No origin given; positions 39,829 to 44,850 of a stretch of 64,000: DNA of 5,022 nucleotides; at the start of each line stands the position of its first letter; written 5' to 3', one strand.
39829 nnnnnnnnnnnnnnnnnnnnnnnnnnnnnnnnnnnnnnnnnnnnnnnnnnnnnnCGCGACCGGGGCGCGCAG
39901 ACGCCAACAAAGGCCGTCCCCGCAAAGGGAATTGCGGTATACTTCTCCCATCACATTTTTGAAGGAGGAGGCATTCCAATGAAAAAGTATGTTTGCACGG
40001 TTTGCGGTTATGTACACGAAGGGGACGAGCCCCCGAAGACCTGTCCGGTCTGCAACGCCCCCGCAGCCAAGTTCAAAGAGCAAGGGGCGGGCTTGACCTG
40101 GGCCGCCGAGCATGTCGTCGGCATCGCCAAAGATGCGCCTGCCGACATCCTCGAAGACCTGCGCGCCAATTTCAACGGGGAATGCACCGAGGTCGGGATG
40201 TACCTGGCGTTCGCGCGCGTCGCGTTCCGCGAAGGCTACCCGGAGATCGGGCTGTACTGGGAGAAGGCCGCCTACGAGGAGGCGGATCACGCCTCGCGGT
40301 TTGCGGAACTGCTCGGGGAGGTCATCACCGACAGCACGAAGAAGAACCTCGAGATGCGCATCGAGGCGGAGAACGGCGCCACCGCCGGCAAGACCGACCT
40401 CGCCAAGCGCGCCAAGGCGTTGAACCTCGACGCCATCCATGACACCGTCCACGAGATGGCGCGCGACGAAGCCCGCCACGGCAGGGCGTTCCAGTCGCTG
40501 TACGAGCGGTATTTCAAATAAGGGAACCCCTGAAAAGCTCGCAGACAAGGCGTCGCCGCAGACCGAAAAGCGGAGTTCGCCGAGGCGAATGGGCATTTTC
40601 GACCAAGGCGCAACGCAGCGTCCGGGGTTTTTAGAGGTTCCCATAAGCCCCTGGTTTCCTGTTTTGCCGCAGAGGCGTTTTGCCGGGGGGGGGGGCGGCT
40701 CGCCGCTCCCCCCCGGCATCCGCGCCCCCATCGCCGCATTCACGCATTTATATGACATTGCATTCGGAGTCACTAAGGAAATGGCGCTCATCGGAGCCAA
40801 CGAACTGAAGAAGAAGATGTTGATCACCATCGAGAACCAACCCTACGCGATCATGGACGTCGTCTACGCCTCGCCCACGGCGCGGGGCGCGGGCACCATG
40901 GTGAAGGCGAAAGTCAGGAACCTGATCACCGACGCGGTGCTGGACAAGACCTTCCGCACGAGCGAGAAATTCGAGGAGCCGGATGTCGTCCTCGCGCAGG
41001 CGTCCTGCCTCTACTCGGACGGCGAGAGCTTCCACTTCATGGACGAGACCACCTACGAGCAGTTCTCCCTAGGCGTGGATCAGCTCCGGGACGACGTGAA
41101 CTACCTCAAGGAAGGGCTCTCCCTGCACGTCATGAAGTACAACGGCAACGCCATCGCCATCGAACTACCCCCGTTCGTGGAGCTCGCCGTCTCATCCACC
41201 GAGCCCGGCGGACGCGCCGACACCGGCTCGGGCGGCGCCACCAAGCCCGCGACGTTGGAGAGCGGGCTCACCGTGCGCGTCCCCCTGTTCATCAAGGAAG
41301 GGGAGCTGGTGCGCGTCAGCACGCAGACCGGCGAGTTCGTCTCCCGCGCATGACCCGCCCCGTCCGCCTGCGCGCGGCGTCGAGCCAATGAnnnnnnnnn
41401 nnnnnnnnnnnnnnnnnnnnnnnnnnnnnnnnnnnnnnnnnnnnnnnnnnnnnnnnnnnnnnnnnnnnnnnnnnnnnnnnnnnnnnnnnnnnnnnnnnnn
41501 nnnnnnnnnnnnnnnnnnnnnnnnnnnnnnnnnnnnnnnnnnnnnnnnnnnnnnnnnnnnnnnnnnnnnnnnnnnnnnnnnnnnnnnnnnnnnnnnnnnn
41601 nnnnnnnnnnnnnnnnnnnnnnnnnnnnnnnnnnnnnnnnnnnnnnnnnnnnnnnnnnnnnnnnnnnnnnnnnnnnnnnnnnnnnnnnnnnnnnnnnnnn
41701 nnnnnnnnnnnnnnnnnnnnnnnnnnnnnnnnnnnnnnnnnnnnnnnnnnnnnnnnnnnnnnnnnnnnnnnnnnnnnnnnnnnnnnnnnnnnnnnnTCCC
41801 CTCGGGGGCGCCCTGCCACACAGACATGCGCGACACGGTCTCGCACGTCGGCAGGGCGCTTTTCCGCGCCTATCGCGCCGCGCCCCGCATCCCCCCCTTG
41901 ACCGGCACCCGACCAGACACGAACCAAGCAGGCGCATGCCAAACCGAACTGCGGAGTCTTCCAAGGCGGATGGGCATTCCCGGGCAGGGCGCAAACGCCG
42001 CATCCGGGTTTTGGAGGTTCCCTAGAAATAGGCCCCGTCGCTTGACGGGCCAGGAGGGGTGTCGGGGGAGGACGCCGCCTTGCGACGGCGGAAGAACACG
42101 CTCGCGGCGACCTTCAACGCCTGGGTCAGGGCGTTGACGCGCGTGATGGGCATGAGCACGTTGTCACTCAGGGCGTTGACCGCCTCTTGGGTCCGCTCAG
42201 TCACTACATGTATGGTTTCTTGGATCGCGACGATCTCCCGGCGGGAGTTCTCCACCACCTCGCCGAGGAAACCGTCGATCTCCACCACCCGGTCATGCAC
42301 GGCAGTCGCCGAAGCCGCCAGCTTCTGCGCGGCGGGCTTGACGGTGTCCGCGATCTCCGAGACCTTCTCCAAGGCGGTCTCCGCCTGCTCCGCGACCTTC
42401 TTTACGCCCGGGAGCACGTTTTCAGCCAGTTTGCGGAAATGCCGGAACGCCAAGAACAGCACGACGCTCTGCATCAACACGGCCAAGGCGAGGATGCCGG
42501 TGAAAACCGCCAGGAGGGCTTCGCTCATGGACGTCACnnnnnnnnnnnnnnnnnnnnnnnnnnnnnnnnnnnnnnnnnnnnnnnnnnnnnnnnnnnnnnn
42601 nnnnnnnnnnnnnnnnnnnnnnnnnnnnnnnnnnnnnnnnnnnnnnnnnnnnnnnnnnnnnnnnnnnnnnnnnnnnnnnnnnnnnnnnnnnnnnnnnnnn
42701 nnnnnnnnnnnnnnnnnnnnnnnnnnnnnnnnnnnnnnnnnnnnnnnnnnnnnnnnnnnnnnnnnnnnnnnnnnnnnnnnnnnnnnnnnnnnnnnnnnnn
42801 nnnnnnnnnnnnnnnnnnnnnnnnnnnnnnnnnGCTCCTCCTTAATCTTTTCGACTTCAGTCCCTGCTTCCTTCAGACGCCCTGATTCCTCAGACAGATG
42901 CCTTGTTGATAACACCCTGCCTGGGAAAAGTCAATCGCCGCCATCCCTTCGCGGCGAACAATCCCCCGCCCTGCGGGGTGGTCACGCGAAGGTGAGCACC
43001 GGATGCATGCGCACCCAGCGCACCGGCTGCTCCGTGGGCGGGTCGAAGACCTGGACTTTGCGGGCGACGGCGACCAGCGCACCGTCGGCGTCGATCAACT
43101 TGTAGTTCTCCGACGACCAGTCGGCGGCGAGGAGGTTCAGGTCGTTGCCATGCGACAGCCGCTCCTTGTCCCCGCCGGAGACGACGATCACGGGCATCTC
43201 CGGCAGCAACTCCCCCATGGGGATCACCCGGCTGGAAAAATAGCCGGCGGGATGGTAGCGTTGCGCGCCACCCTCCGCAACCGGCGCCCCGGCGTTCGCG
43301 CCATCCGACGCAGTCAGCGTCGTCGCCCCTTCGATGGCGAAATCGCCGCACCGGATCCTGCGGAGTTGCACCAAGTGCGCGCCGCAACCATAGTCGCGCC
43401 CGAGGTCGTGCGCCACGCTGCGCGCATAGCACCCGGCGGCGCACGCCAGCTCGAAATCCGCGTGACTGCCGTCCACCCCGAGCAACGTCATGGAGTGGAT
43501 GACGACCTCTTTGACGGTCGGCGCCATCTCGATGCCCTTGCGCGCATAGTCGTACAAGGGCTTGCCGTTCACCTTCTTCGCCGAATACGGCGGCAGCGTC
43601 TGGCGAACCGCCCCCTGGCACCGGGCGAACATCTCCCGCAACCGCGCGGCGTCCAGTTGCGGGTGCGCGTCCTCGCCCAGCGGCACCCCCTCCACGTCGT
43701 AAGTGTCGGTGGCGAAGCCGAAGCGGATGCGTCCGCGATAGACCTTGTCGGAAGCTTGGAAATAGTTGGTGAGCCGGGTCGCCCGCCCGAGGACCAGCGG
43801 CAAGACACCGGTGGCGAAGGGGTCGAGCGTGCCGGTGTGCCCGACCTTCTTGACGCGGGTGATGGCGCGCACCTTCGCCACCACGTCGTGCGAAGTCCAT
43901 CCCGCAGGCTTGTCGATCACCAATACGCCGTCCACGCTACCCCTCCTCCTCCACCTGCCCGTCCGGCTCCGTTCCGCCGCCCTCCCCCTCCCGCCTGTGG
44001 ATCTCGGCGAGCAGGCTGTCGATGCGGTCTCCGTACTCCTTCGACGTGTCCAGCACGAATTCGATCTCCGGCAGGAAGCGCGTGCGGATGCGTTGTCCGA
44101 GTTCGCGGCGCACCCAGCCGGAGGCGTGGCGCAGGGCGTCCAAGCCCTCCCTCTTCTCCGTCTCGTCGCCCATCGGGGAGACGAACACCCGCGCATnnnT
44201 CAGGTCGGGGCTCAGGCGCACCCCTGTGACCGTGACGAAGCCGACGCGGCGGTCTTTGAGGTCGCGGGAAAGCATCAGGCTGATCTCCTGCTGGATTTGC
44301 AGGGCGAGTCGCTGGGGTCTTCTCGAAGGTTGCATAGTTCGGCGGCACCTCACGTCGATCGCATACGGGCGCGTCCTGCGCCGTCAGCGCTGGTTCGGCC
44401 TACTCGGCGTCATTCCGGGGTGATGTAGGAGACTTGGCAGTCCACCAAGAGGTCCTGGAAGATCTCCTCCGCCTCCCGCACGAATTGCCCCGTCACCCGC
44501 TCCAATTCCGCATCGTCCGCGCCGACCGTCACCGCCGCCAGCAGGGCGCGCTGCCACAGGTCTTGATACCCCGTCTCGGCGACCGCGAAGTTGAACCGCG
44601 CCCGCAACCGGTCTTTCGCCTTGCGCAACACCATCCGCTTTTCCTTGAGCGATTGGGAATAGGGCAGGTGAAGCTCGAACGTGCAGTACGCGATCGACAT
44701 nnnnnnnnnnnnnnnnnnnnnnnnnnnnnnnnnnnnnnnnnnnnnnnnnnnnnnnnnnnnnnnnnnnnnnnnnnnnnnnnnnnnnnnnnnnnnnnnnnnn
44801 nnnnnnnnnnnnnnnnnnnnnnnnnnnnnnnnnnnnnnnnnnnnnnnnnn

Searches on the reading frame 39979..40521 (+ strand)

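Call 8: search_protein_families(library=pfam, proteins=[window:39979-40521:+], max_evalue=0.01)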
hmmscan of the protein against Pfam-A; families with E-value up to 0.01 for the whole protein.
window:39979-40521:+ (180 aa): 4 families
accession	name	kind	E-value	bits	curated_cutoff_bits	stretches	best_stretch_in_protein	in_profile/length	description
PF21349.2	RUBY_RBDX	-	1e-15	57.3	26.5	1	4-33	1-30/30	Rubrerythrin, rubredoxin-like domain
PF02915.23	Rubrerythrin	-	1.1e-12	49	22.8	1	61-175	3-137/137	Rubrerythrin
PF03232.19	COQ7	-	0.0036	17.4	23.5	0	60-114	6-58/169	Ubiquinone biosynthesis protein COQ7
PF00210.30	Ferritin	-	0.0066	16.8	24.5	0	61-114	4-57/142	Ferritin-like domain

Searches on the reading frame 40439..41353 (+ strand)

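Call 14: search_protein_families(library=pfam, proteins=[window:40439-41353:+], max_evalue=0.01)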
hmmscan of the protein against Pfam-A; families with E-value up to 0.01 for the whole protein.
window:40439-41353:+ (304 aa): 3 families
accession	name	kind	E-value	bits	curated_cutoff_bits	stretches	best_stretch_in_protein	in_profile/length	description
PF09285.17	Elong-fact-P_C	-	2e-21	75.9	25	1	247-303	1-56/56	Elongation factor P, C-terminal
PF01132.26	EFP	-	1.4e-18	67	27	1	189-239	4-54/54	Elongation factor P (EF-P) OB domain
PF08207.18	EFP_N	-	1.7e-13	50.8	23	1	120-178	2-58/58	Elongation factor P (EF-P) KOW-like domain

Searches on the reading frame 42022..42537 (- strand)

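Call 14: search_protein_families(library=pfam, proteins=[window:42022-42537:-], max_evalue=0.01)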
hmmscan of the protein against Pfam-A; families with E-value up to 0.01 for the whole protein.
window:42022-42537:- (171 aa): 1 family
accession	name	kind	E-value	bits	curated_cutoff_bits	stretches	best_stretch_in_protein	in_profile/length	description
PF05384.16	DegS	-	5.7e-05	23.1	27.6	1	93-144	9-60/159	Sensor protein DegS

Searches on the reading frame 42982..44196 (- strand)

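Call 95: search_protein_families(library=pfam, proteins=[window:42982-44196:-], max_evalue=0.001)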
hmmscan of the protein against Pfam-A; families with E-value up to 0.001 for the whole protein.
window:42982-44196:- (404 aa): 2 families
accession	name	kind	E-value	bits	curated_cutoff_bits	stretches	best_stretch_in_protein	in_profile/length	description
PF01509.24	TruB_N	-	1.6e-46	158.8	27.3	1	110-257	1-148/149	TruB family pseudouridylate synthase (N terminal domain)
PF16198.10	TruB_C_2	-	6e-09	36.3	29.3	1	259-294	1-36/66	tRNA pseudouridylate synthase B C-terminal domain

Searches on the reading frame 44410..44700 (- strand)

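Call 95: search_protein_families(library=pfam, proteins=[window:44410-44700:-], max_evalue=0.001)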
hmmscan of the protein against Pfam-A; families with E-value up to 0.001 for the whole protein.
window:44410-44700:- (96 aa): 1 family
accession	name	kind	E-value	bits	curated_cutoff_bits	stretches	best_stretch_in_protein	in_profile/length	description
PF04456.17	DUF503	-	2.7e-25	88.4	22.4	1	3-82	1-80/88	Protein of unknown function (DUF503)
